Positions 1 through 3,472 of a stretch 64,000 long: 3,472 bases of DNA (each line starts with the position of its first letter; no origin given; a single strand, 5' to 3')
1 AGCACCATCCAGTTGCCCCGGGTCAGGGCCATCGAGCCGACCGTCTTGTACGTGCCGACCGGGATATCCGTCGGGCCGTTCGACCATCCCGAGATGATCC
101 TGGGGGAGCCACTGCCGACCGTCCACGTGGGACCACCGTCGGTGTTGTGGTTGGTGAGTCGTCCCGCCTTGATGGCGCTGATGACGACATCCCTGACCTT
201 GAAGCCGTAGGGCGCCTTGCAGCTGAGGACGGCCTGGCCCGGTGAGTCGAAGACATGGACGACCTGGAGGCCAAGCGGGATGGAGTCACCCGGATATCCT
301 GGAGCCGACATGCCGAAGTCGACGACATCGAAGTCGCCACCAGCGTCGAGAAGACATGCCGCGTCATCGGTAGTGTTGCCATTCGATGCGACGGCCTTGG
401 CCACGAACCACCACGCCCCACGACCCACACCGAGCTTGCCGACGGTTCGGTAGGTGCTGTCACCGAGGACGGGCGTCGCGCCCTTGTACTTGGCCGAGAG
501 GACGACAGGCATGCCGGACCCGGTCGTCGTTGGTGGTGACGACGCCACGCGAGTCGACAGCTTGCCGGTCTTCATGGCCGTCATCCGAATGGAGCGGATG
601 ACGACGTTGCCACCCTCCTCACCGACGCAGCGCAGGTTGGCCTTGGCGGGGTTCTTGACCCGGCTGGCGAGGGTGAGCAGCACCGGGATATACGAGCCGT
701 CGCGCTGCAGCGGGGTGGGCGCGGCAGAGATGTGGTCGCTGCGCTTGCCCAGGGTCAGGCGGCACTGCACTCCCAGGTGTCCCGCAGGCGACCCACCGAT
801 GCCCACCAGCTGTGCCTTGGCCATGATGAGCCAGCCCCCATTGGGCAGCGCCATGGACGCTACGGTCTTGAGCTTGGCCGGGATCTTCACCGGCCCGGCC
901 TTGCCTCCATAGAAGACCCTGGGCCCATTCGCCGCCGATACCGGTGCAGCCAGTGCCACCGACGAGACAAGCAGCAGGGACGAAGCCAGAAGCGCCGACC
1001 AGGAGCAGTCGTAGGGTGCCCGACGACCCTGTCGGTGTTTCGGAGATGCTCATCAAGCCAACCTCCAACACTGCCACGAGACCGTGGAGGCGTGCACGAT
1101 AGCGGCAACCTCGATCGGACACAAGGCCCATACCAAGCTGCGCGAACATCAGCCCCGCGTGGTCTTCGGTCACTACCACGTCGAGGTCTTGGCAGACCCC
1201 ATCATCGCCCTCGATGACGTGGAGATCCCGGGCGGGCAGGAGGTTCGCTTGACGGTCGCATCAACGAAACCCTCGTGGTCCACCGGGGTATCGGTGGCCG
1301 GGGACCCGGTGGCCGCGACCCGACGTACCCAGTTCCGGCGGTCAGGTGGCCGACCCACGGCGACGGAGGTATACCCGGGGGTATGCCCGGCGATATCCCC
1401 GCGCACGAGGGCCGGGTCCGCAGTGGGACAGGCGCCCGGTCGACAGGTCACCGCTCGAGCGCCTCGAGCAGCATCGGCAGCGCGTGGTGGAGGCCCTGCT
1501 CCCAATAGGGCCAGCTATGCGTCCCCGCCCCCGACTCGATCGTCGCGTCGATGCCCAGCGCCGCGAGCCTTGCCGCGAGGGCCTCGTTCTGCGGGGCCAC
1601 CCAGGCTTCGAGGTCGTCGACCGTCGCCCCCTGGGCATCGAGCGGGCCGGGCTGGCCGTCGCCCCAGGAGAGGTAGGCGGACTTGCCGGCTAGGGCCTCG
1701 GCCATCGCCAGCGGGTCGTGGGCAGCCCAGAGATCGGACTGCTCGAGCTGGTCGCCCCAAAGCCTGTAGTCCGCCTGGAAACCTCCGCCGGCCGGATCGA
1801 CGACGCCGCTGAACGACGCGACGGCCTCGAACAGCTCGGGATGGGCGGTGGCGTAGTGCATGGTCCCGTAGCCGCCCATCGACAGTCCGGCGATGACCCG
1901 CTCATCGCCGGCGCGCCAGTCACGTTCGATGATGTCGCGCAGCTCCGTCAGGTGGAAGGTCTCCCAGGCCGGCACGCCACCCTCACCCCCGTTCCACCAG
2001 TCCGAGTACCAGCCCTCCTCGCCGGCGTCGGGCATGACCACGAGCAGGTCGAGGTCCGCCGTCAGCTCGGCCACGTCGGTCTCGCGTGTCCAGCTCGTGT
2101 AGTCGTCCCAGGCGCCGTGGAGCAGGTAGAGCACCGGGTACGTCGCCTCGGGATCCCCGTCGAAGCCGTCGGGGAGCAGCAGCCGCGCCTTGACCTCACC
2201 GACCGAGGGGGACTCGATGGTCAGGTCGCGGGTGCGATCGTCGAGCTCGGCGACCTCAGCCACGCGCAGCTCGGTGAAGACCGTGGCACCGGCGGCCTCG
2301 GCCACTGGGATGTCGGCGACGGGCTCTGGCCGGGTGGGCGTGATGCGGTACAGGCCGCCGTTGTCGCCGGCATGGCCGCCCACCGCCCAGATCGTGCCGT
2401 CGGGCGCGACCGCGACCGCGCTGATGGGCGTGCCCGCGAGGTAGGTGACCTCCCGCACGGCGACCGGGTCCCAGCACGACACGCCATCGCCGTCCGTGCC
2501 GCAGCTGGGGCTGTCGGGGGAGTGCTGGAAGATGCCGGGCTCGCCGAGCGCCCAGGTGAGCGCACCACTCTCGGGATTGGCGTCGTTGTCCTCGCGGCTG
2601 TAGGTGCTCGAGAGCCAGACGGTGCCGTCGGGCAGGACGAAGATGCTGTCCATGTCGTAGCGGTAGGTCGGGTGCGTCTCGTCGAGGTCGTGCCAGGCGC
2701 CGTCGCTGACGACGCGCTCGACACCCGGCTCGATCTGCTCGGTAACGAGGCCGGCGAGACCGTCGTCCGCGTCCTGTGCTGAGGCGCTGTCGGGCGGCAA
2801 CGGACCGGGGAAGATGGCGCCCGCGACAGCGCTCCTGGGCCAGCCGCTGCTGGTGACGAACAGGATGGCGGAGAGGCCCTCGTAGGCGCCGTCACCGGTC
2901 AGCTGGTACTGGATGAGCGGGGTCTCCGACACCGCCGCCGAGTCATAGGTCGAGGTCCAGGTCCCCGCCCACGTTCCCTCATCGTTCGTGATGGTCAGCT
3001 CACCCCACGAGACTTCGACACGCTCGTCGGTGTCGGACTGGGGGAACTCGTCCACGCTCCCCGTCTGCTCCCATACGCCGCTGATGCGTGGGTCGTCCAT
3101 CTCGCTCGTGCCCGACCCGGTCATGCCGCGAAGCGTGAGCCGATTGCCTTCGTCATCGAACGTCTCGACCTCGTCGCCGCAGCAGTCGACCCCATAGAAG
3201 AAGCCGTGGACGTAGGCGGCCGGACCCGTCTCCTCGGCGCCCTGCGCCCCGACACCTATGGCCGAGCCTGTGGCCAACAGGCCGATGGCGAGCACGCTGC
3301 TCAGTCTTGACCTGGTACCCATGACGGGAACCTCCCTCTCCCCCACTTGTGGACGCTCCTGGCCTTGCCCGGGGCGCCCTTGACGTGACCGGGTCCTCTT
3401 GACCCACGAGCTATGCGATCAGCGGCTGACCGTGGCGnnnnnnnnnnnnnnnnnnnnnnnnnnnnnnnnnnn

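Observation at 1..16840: Array of four translationally coupled ECF sigma / anti-sigma pairs with large propeller-repeat ectodomains, interleaved with secreted proteins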

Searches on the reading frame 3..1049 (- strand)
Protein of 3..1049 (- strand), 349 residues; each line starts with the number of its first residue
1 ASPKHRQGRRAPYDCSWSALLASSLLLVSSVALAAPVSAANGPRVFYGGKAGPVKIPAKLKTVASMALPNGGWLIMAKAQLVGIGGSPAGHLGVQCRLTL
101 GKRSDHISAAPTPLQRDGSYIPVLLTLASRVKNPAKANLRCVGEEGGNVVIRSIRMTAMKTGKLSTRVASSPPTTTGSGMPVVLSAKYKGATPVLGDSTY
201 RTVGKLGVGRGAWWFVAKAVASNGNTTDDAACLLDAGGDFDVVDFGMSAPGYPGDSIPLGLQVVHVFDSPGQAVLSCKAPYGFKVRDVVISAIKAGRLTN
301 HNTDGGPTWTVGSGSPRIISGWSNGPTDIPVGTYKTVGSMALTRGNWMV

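Call 61: search_protein_families(library=pfam, proteins=[window:3-1049:-], max_evalue=0.01)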
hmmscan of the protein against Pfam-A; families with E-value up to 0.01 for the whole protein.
window:3-1049:- (349 aa): 0 families

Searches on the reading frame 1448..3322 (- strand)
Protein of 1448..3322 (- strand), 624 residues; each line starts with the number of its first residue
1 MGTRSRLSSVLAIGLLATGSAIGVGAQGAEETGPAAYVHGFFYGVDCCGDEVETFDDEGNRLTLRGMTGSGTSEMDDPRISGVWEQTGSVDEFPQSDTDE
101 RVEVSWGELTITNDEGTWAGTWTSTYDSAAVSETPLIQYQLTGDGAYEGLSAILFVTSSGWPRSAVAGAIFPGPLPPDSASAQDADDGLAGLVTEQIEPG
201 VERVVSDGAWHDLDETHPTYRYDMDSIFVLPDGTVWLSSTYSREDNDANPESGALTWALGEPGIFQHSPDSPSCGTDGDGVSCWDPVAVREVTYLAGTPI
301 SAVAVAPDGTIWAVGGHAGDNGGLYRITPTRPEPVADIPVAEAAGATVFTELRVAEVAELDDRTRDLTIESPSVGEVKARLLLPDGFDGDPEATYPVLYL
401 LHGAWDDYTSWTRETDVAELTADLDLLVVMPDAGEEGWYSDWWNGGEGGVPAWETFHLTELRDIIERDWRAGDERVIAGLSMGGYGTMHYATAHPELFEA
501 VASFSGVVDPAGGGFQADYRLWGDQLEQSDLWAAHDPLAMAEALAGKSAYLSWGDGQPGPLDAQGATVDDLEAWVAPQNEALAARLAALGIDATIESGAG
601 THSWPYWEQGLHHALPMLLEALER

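Call 6: search_protein_families(library=pfam, proteins=[window:1448-3322:-], max_evalue=0.1)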
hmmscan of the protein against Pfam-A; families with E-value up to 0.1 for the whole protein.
window:1448-3322:- (624 aa): 6 families
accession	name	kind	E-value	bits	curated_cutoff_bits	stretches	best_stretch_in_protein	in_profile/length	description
PF00756.26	Esterase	-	1.5e-35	123.6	22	1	376-616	7-249/251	Putative esterase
PF00326.27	Peptidase_S9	-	2.4e-05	24.4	22.6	1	422-512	11-103/213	Prolyl oligopeptidase family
PF00561.26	Abhydrolase_1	-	0.003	17.7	25.8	1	396-556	1-151/245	alpha/beta hydrolase fold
PF12146.15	Hydrolase_4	-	0.011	15.4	27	1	447-510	49-113/239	Serine aminopeptidase, S33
PF12740.14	PETase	-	0.041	13.7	28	0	292-355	107-170/263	PET hydrolase-like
PF10503.15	Esterase_PHB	-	0.062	13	23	0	394-508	15-132/219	Esterase PHB depolymerase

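Call 25: search_protein_families(library=ncbifam, proteins=[window:1448-3322:-], max_evalue=0.01)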
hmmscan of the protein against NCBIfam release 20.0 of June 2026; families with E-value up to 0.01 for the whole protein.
window:1448-3322:- (624 aa): 5 families
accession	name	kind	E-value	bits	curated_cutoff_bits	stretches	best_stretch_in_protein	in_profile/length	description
NF050058.1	e_dPHAscl_type1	hypoth_equivalog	6.9e-12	45.4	150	1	375-508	6-139/276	extracellular catalytic domain type 1 short-chain-length polyhydroxyalkanoate depolymerase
TIGR02821.1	fghA_ester_D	equivalog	1.7e-08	34.4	281.7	1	455-545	119-209/275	S-formylglutathione hydrolase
NF041944.1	Xylase_Ferestase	equivalog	4.1e-05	22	1200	1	366-506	470-622/694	bifunctional endo-1,4-beta-xylanase/feruloyl esterase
TIGR01840.1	esterase_phb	subfamily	7.6e-05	22.3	107.85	1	401-507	19-129/213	PHB depolymerase family esterase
NF007758.0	PRK10439.1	equivalog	0.00029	19.9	222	0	473-506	292-325/418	enterochelin esterase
